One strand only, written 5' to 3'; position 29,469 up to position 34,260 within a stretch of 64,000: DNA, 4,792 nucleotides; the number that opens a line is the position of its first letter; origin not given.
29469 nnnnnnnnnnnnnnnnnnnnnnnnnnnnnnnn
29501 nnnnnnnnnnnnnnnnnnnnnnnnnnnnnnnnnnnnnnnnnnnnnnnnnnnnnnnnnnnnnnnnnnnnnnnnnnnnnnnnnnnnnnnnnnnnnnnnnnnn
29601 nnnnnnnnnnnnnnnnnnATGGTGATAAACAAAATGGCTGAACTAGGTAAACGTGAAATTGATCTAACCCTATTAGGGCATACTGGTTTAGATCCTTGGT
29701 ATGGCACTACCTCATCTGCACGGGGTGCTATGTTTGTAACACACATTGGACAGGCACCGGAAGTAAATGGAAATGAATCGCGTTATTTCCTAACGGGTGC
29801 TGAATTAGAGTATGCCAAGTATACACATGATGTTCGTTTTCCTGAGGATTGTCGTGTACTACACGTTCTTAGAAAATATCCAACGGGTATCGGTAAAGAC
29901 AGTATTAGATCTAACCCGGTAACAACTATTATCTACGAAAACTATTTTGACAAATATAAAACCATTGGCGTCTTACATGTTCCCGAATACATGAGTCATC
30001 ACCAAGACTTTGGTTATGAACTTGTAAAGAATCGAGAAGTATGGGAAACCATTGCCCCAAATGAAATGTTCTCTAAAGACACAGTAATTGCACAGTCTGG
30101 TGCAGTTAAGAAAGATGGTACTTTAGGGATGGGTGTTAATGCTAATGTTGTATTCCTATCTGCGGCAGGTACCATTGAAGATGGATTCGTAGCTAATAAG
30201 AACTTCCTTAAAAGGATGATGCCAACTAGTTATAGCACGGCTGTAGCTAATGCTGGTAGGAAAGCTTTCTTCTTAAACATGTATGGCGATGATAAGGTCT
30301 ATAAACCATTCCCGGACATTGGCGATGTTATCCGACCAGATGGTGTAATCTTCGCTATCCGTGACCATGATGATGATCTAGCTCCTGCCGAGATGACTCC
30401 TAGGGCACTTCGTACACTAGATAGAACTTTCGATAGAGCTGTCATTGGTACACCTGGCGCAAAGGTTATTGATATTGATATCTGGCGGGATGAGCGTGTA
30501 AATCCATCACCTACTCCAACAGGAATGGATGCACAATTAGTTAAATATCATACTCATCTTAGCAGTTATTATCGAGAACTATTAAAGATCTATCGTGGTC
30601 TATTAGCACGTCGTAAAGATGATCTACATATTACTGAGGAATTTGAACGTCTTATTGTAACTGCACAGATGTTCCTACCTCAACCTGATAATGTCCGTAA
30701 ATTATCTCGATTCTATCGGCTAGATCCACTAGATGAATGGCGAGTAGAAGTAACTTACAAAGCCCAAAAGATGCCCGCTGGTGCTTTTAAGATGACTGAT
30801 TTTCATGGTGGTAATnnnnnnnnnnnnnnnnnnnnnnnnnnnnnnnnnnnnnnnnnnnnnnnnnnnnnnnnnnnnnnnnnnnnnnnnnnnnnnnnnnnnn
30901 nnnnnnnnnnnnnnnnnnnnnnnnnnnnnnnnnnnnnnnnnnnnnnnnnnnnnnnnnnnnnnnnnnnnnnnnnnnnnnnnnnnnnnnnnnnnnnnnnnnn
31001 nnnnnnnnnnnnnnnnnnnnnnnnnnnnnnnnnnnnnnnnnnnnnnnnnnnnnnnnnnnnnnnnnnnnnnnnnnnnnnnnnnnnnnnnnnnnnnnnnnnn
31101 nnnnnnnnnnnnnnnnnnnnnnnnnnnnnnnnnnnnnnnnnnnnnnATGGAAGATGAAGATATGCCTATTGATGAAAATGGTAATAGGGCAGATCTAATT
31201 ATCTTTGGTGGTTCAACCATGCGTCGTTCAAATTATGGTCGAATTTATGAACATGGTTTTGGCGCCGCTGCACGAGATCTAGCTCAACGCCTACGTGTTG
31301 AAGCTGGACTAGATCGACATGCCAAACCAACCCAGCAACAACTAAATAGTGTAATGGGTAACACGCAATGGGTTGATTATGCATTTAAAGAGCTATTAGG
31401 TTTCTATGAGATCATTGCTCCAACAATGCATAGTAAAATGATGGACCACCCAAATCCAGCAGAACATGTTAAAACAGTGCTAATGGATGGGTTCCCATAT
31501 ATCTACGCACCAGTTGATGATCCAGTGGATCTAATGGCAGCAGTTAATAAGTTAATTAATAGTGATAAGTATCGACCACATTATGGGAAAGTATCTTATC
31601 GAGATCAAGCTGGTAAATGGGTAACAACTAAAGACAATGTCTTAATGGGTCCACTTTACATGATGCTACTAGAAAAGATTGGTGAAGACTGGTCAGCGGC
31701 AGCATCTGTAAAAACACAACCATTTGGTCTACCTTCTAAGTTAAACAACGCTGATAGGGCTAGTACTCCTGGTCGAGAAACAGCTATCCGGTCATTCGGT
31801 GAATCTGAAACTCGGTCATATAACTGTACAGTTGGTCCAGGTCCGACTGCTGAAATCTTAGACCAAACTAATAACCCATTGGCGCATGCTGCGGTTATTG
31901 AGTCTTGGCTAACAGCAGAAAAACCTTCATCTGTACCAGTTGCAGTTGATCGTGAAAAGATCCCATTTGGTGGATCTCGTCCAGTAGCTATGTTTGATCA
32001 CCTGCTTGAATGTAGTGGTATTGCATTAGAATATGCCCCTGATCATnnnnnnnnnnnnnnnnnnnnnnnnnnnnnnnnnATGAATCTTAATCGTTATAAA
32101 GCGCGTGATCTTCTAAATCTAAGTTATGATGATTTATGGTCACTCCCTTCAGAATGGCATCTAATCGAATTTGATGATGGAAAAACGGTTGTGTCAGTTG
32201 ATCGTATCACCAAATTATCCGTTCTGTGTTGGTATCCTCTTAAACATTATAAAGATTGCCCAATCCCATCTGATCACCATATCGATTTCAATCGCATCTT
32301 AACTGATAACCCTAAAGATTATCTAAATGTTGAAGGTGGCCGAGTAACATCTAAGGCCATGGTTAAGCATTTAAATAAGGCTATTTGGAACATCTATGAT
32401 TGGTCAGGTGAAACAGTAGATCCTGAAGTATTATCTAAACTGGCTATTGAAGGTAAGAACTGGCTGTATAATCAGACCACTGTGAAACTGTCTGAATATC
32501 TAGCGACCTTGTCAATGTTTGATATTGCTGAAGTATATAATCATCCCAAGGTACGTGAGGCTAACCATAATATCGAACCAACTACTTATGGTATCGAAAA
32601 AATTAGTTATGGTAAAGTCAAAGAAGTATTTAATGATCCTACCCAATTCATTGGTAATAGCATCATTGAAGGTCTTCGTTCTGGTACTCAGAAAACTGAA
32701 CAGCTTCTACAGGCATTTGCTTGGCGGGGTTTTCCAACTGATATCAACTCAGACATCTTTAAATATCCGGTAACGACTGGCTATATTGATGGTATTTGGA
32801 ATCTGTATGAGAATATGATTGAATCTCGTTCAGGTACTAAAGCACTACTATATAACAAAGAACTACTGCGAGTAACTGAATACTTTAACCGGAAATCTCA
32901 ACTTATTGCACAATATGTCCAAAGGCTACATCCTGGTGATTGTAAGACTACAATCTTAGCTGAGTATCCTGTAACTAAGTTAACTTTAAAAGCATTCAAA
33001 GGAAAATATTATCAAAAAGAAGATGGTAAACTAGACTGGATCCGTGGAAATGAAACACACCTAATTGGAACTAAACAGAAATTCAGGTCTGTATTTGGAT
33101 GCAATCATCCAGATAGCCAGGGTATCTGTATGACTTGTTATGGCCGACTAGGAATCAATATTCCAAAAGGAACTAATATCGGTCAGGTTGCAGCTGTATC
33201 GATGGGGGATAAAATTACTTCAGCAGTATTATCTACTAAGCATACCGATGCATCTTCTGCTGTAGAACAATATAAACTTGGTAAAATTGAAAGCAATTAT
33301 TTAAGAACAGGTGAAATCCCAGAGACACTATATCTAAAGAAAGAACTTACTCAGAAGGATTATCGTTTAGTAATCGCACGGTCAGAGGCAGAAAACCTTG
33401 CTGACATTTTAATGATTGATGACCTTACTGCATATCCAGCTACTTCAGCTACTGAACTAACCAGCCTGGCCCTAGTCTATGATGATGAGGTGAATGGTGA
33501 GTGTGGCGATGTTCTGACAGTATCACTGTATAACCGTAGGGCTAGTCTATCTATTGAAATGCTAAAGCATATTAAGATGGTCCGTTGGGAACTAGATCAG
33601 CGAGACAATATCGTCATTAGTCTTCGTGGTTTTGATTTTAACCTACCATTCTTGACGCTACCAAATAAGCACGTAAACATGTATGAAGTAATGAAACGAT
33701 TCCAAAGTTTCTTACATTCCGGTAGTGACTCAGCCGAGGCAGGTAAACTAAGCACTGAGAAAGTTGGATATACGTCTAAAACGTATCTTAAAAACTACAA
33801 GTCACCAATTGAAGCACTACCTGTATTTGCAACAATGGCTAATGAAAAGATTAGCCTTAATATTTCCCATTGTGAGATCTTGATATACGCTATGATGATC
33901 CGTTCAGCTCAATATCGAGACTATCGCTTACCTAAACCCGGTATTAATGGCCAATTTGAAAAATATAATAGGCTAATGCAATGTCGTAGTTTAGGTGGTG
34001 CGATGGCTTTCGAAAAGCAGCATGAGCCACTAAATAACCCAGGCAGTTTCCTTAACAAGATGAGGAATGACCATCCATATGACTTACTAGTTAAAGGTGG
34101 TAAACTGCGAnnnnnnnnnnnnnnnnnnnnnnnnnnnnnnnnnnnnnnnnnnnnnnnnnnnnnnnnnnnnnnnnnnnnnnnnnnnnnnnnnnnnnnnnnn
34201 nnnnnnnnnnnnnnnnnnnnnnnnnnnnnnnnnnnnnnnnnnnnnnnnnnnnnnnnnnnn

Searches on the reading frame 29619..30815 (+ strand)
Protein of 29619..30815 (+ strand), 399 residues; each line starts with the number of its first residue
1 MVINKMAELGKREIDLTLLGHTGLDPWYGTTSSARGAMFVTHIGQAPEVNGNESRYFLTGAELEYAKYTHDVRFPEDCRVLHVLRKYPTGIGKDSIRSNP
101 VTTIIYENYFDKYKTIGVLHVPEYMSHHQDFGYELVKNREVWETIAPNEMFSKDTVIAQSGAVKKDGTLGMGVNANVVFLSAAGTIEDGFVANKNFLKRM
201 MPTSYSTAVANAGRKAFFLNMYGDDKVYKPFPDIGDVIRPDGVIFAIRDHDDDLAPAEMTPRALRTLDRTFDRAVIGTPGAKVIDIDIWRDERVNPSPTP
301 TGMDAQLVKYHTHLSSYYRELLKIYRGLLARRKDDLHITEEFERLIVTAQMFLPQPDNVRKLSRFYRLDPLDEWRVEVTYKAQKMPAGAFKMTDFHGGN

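Call 67: search_protein_families(library=phrogs, proteins=[window:29619-30815:+], max_evalue=0.00001)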
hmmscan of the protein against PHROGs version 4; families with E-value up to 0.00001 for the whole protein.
window:29619-30815:+ (399 aa): 2 families
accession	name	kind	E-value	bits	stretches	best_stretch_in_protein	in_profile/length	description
phrog_18919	-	DNA, RNA and nucleotide metabolism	1.2e-239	796.1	1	6-399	1-394/394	RNA polymerase beta subunit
phrog_3295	-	DNA, RNA and nucleotide metabolism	2.2e-126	424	1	11-398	7-403/698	RNA polymerase beta subunit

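Call 96: search_protein_families(library=pfam, proteins=[window:29619-30815:+], max_evalue=0.01)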
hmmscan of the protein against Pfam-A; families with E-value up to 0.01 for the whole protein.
window:29619-30815:+ (399 aa): 0 families

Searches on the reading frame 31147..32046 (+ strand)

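Call 67: search_protein_families(library=phrogs, proteins=[window:31147-32046:+], max_evalue=0.00001)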
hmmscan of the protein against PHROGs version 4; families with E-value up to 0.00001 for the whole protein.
window:31147-32046:+ (300 aa): 2 families
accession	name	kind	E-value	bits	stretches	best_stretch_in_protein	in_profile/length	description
phrog_23982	-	DNA, RNA and nucleotide metabolism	6.6e-219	726.2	1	1-300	1-300/300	RNA polymerase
phrog_3295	-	DNA, RNA and nucleotide metabolism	1.1e-91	309.2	1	1-298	411-692/698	RNA polymerase beta subunit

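Call 96: search_protein_families(library=pfam, proteins=[window:31147-32046:+], max_evalue=0.01)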
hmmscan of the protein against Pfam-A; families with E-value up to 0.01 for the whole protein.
window:31147-32046:+ (300 aa): 1 family
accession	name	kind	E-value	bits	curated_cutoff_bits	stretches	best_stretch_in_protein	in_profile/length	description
PF00562.33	RNA_pol_Rpb2_6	-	0.003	17.2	23.4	1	2-181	242-350/373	RNA polymerase Rpb2, domain 6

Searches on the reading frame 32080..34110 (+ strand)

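Call 67: search_protein_families(library=phrogs, proteins=[window:32080-34110:+], max_evalue=0.00001)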
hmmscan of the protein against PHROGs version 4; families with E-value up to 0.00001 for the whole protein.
window:32080-34110:+ (677 aa): 2 families
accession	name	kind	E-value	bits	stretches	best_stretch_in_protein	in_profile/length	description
phrog_3015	-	DNA, RNA and nucleotide metabolism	5.6e-251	835.6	1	3-675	2-652/653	RNA polymerase beta subunit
phrog_2962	-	DNA, RNA and nucleotide metabolism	1.5e-07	31.5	1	282-400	315-428/433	RNA polymerase beta subunit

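Call 96: search_protein_families(library=pfam, proteins=[window:32080-34110:+], max_evalue=0.01)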
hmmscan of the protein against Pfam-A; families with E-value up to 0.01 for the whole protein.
window:32080-34110:+ (677 aa): 1 family
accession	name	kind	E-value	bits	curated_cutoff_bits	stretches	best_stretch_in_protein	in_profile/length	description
PF04998.22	RNA_pol_Rpb1_5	-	0.0002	21.4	28.5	0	155-606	47-246/267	RNA polymerase Rpb1, domain 5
